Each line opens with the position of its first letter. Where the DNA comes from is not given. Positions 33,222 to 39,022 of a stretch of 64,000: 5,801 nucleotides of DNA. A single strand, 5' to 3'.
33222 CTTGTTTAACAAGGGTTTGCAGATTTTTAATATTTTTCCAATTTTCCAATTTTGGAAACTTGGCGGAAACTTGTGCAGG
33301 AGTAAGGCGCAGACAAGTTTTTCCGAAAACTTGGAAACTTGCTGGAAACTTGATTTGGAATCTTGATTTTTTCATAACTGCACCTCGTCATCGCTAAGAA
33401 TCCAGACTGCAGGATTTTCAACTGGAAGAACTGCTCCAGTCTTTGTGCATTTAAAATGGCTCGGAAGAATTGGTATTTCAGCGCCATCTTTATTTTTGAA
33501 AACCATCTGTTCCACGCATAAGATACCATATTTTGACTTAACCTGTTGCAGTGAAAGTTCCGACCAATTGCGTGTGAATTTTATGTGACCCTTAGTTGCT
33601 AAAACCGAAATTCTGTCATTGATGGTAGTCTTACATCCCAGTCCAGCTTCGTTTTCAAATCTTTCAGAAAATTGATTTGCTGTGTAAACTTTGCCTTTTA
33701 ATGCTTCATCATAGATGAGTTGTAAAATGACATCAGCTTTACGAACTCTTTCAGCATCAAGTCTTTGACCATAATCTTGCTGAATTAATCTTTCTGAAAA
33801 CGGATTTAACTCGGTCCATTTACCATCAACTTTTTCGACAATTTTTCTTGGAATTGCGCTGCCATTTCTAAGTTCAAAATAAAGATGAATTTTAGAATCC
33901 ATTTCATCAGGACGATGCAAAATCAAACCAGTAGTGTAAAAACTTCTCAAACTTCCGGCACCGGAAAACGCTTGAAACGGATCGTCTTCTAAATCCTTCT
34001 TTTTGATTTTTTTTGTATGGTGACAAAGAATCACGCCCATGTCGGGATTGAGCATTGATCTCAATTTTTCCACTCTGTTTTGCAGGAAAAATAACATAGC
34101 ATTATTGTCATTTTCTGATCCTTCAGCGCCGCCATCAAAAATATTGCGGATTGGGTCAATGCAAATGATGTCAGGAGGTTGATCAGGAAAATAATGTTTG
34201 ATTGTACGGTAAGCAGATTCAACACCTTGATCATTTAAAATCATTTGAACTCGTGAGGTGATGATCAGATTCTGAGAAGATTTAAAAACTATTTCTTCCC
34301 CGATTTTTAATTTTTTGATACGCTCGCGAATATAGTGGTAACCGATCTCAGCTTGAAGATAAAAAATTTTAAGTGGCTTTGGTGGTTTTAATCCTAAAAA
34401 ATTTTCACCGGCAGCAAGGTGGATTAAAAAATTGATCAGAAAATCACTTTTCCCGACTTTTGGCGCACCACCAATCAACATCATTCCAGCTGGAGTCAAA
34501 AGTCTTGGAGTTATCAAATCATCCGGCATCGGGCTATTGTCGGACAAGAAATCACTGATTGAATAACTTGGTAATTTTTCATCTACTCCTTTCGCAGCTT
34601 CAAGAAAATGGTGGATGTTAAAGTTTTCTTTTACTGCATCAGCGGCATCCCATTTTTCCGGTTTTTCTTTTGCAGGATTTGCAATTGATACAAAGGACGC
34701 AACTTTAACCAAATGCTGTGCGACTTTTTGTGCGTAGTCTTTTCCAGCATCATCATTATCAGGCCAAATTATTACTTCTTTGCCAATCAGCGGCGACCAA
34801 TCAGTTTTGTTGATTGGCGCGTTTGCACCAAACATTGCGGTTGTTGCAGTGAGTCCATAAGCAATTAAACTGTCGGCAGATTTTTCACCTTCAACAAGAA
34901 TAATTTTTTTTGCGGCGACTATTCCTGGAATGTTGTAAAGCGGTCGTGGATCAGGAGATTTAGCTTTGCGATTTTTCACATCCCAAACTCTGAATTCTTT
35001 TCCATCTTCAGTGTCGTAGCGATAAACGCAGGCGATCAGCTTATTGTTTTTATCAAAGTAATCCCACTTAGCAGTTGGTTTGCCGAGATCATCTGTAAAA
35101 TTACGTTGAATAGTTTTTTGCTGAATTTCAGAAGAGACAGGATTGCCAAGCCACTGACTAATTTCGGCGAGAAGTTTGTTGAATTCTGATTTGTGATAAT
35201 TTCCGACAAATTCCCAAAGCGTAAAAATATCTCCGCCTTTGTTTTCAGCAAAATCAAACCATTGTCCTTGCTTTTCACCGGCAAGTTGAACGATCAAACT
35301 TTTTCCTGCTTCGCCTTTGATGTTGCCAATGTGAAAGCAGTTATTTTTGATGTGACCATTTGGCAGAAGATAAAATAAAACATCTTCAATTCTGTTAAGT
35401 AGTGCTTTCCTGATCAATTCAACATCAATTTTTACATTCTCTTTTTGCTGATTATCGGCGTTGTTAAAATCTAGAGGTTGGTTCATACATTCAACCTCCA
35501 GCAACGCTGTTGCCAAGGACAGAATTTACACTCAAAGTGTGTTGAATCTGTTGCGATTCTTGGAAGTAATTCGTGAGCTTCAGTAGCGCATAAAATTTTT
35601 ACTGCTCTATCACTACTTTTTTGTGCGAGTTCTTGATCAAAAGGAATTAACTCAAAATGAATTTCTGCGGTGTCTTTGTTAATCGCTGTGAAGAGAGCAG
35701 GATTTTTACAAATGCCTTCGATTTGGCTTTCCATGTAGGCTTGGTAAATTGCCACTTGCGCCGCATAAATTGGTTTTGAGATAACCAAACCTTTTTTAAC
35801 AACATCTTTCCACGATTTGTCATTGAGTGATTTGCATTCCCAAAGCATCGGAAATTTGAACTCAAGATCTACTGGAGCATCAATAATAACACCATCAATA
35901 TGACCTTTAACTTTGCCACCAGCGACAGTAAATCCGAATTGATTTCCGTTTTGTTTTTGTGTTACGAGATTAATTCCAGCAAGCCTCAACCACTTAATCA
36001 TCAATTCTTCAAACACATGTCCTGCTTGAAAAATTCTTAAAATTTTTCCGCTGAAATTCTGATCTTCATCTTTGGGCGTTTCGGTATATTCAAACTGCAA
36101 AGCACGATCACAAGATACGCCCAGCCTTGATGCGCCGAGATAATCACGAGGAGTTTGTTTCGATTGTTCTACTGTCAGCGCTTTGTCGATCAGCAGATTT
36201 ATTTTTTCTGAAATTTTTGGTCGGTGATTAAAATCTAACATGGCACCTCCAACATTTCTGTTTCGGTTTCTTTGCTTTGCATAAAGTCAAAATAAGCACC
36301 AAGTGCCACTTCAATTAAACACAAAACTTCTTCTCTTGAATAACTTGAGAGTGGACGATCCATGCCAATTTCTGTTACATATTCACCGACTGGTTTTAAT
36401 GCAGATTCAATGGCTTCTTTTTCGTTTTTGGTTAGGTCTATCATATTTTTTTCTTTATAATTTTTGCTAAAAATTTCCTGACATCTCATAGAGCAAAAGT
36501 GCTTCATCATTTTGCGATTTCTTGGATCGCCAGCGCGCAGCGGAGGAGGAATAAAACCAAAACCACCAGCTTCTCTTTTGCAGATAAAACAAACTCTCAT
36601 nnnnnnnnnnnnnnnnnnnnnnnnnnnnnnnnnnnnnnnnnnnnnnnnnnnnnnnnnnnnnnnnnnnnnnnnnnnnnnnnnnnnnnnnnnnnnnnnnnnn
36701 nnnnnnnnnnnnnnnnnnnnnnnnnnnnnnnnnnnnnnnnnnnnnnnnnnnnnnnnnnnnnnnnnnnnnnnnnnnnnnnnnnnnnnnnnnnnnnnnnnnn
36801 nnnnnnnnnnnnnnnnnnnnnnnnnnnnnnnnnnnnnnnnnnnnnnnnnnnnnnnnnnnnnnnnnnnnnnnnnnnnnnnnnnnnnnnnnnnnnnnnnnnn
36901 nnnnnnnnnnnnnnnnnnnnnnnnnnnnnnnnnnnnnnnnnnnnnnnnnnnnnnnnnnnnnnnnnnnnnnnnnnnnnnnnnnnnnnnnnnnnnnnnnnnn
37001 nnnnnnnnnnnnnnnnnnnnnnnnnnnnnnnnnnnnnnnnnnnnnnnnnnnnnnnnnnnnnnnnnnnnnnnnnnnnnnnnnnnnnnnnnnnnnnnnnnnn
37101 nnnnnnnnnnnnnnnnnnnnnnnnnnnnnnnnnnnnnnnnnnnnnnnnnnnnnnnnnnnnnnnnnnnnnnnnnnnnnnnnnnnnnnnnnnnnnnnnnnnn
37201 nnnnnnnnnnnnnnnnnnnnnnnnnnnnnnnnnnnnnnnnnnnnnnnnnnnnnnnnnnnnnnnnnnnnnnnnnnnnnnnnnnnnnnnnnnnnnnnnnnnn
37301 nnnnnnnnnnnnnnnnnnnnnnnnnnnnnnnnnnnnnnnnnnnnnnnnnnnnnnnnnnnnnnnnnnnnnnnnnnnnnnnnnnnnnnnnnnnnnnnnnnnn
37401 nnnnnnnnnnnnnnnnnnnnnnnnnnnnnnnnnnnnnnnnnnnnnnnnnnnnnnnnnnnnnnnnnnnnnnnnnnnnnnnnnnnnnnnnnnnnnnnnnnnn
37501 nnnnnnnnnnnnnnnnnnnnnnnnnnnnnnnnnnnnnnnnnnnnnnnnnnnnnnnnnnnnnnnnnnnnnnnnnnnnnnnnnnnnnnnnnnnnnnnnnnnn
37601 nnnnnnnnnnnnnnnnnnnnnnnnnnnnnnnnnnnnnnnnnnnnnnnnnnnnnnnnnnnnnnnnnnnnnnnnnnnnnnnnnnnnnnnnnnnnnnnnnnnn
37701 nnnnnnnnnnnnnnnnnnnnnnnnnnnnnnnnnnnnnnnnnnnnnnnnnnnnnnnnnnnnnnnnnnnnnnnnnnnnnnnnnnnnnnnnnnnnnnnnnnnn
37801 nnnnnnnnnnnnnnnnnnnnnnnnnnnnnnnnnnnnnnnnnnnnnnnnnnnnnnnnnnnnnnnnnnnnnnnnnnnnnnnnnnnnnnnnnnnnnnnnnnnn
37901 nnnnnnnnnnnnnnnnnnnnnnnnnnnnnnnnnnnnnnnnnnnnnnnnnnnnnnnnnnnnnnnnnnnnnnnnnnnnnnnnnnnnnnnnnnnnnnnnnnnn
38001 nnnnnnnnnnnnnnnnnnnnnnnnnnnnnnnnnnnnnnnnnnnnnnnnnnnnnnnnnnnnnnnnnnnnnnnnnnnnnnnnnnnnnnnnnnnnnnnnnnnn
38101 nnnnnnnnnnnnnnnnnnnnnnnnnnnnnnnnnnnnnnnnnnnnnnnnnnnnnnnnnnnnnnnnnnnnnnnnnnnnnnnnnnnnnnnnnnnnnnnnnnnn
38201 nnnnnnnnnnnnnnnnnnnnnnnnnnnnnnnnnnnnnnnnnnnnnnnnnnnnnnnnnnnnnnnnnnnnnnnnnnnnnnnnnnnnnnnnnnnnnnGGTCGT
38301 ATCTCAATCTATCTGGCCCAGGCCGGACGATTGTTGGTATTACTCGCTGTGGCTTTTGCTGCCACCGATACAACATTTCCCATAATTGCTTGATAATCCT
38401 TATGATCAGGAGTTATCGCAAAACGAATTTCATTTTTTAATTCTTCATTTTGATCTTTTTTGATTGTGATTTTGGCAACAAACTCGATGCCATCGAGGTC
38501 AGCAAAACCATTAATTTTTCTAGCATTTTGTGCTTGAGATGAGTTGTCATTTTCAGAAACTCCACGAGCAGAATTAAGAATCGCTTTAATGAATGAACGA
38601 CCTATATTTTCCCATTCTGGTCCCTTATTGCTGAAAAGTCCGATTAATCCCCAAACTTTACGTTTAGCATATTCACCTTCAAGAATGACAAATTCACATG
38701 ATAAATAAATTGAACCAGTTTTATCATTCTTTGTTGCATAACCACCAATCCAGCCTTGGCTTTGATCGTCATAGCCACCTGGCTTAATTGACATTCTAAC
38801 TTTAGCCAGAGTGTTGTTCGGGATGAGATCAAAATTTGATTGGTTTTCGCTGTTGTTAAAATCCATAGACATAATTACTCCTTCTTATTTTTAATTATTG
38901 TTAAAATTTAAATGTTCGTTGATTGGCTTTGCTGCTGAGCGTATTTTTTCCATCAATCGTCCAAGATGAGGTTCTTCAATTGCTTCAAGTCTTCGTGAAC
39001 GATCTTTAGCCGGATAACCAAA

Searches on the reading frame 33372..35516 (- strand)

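Call 16: search_protein_families(library=phrogs, proteins=[window:33372-35516:-], max_evalue=0.001)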
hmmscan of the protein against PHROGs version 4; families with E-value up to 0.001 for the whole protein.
window:33372-35516:- (714 aa): 14 families
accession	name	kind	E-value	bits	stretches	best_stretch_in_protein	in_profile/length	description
phrog_13004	-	unknown function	1.3e-121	406.8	1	35-572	12-359/363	-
phrog_239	-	DNA, RNA and nucleotide metabolism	3.5e-64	219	1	60-710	45-750/801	DNA primase/helicase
phrog_6088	-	DNA, RNA and nucleotide metabolism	1.7e-29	103.8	1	107-314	119-304/772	DNA primase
phrog_3123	-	unknown function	2.5e-16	60.4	1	316-547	313-547/583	-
phrog_2597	-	DNA, RNA and nucleotide metabolism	1.3e-13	51.4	1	305-504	329-517/747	DNA primase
phrog_47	-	DNA, RNA and nucleotide metabolism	5.2e-11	42.8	1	153-299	186-326/947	DNA primase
phrog_906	-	DNA, RNA and nucleotide metabolism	4.6e-10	39.9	1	331-505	515-676/872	DNA polymerase/primase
phrog_38526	-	unknown function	1.6e-07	32.6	1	589-649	21-81/102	-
phrog_25693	-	unknown function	5.3e-07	29.6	1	346-503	53-211/405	-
phrog_1284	-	unknown function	9.2e-07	29.5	1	342-535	34-223/306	-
phrog_4762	-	unknown function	9.5e-07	28.2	1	188-267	79-161/822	-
phrog_849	-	DNA, RNA and nucleotide metabolism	2.4e-06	27.8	1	193-270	228-311/435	DNA primase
phrog_6444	-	DNA, RNA and nucleotide metabolism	0.00081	19.3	0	202-312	259-370/577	DNA primase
phrog_19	-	DNA, RNA and nucleotide metabolism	0.00094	19.1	0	338-468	348-475/621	DnaB-like replicative helicase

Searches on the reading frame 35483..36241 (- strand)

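Call 8: search_protein_families(library=pfam, proteins=[window:35483-36241:-], max_evalue=0.01)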
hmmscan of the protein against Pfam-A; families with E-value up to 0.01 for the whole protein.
window:35483-36241:- (252 aa): 0 families

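Call 16: search_protein_families(library=phrogs, proteins=[window:35483-36241:-], max_evalue=0.001)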
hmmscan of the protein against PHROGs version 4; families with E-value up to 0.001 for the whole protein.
window:35483-36241:- (252 aa): 5 families
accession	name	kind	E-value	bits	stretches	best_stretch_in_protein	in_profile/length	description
phrog_1990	-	DNA, RNA and nucleotide metabolism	2.6e-75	254.5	1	5-249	8-237/290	Cas4-domain exonuclease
phrog_1706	-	DNA, RNA and nucleotide metabolism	2.4e-09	38.1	1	15-249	25-244/293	CRISPR/Cas system associated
phrog_2506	-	DNA, RNA and nucleotide metabolism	1.1e-07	32.4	1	27-249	86-335/342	exonuclease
phrog_1674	-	DNA, RNA and nucleotide metabolism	1.5e-06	28.6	1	25-245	40-260/276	exonuclease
phrog_434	-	DNA, RNA and nucleotide metabolism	0.00017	22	1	71-214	106-230/372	RecE-like recombination exonuclease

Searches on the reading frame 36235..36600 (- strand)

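Call 8: search_protein_families(library=pfam, proteins=[window:36235-36600:-], max_evalue=0.01)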
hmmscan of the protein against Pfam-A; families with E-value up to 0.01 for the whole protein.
window:36235-36600:- (121 aa): 1 family
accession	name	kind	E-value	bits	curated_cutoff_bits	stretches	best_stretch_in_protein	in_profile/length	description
PF20121.4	DUF6511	-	5.5e-22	78.4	28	1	53-120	1-68/69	Family of unknown function (DUF6511)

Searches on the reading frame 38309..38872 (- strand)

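Call 8: search_protein_families(library=pfam, proteins=[window:38309-38872:-], max_evalue=0.01)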
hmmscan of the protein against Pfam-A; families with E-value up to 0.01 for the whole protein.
window:38309-38872:- (187 aa): 0 families

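Call 16: search_protein_families(library=phrogs, proteins=[window:38309-38872:-], max_evalue=0.001)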
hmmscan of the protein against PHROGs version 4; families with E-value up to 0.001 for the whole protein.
window:38309-38872:- (187 aa): 1 family
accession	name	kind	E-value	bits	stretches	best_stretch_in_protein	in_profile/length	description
phrog_2300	-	unknown function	3.2e-43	149.8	1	3-187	31-201/347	-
